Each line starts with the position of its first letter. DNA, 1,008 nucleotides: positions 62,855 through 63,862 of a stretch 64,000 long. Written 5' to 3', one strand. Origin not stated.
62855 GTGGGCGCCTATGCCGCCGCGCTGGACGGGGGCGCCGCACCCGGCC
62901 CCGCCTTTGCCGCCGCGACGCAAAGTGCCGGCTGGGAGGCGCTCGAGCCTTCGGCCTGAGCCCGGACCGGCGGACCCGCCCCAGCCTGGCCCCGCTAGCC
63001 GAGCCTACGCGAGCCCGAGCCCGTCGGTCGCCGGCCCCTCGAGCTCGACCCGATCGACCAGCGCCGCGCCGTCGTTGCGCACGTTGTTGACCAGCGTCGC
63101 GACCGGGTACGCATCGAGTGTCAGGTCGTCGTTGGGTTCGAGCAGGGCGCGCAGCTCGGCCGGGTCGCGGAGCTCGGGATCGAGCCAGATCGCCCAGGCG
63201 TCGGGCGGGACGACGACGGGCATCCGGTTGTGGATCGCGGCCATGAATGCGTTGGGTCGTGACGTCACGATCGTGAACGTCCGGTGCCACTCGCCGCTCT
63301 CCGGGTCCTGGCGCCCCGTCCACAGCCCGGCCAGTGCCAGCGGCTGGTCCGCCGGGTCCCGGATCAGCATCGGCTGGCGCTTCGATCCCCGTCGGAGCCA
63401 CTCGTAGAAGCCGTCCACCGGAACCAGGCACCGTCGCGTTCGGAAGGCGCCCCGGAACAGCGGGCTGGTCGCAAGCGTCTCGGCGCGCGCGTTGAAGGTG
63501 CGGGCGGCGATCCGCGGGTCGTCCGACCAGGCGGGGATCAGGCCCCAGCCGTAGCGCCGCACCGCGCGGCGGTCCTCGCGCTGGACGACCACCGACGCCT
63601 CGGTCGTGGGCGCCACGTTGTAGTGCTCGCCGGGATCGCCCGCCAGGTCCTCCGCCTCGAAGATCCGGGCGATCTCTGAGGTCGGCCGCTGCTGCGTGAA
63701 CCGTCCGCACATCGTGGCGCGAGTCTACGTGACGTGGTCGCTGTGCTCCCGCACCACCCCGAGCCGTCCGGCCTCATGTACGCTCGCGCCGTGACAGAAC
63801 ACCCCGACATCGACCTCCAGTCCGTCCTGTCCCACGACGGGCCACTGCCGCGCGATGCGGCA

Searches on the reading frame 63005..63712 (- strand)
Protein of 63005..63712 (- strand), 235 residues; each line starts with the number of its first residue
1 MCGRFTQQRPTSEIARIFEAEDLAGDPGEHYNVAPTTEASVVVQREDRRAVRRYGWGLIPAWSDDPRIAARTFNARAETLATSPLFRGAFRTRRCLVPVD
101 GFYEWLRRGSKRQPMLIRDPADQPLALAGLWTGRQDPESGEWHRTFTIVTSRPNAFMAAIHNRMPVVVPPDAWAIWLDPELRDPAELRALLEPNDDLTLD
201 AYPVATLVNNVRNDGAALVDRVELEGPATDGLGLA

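Call 20: search_protein_families(library=pfam, proteins=[window:63005-63712:-], max_evalue=0.00001)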
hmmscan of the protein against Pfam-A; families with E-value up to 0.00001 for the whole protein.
window:63005-63712:- (235 aa): 1 family
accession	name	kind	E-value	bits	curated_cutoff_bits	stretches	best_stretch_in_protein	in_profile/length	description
PF02586.19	SRAP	-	7.9e-70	235.2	27.1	1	1-211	1-214/214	SOS response associated peptidase (SRAP)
